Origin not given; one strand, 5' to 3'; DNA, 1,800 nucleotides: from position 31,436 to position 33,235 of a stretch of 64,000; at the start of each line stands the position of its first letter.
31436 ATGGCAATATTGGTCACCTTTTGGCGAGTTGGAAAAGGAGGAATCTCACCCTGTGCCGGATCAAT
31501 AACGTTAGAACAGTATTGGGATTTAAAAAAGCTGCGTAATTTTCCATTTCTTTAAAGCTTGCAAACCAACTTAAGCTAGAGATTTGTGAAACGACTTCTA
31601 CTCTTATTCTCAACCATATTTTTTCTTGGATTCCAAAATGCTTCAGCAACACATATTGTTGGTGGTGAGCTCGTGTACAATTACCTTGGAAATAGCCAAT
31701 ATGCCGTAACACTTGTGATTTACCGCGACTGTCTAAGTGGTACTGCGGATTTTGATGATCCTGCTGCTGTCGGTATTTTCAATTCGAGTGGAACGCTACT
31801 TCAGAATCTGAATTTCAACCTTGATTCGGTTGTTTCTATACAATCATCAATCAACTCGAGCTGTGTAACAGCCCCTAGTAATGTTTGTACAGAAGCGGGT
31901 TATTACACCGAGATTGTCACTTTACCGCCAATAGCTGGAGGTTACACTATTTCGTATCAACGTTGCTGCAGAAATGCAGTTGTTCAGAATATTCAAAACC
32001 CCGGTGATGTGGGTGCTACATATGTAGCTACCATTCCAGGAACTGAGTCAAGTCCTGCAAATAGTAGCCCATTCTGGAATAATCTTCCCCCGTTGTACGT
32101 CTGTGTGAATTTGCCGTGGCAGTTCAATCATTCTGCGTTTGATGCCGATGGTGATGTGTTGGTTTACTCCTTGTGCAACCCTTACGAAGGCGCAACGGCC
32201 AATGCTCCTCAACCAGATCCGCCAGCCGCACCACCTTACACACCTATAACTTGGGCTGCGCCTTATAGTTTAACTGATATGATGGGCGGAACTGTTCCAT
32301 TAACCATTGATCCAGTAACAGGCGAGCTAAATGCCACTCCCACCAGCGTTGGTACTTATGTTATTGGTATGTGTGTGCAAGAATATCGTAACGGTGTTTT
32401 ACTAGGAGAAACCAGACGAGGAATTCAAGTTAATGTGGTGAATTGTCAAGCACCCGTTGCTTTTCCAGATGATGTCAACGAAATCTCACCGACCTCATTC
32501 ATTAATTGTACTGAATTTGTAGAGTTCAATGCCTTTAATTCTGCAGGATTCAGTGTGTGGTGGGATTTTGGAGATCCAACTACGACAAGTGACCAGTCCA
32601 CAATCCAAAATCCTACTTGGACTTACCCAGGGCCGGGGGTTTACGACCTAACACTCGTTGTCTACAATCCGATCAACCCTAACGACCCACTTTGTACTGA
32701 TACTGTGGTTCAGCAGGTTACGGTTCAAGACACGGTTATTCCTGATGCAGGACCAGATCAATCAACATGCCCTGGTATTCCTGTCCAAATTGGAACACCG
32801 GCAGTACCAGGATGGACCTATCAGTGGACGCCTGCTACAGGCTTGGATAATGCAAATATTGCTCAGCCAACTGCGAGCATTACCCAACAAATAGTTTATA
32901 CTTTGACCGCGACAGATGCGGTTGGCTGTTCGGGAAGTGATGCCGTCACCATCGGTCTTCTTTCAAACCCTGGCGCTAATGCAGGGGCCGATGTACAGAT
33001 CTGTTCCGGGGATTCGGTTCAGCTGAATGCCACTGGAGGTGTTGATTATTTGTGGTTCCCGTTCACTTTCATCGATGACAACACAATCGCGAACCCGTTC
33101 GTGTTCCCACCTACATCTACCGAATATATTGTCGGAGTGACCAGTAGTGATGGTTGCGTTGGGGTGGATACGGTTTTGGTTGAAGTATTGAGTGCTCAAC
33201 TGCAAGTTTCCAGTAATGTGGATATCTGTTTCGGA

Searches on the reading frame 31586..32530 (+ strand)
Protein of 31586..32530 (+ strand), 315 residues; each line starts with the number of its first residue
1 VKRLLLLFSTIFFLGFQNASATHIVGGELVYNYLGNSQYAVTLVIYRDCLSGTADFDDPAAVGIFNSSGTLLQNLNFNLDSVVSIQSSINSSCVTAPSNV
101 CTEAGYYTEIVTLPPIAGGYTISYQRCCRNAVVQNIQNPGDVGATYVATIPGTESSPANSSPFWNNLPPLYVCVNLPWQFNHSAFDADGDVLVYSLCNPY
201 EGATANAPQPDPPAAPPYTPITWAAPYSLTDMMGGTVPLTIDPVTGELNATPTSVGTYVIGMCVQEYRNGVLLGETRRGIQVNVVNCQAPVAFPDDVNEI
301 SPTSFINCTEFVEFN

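Call 53: search_solved_structures(query=window:31586-32530:+, max_evalue=1)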
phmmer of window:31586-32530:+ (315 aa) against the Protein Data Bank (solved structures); distinct sequences matched with E-value up to 1: 11.
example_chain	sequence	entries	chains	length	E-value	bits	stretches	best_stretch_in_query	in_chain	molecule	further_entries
7bif_A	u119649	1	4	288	0.00022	23.8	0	27-98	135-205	v22WRAP-T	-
7bie_A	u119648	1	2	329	0.00023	23.7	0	27-98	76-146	nvWRAP-T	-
7bid_A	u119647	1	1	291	0.00024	23.6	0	27-98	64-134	v31WRAP-T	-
7big_A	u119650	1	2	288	0.00028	23.5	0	27-98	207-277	v13WRAP-T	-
5g5d_B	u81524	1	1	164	0.07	15.5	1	65-144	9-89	CELLULOSOMAL-SCAFFOLDING PROTEIN A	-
2b59_B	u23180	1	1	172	0.079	15.4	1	65-144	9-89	Cellulosomal scaffolding protein A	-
3kcp_A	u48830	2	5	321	0.094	15.1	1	48-144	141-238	Cellulosomal-scaffolding protein A | Cellulosome anchoring protein cohesin region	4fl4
3pz6_A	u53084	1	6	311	0.13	14.7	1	90-137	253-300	Leucyl-tRNA synthetase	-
5bv9_A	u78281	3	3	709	0.46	12.9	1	204-284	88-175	Cellulose 1,4-beta-cellobiosidase | Glycoside hydrolase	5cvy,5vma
3vxm_D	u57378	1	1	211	0.5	12.8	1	84-141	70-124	C1-28 TCR alpha chain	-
6r5y_A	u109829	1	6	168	0.8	12.1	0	28-97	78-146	WD-40 repeat protein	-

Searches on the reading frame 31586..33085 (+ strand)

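Call 21: search_protein_families(library=pfam, proteins=[window:31586-33085:+], max_evalue=0.01)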
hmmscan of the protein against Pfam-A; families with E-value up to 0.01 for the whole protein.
window:31586-33085:+ (500 aa): 2 families
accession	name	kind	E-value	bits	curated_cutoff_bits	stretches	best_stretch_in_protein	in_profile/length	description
PF18911.6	PKD_4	-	3.7e-09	37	27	1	309-361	17-70/85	PKD domain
PF00801.26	PKD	-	0.00031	21.1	23.5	1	312-364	17-70/80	PKD domain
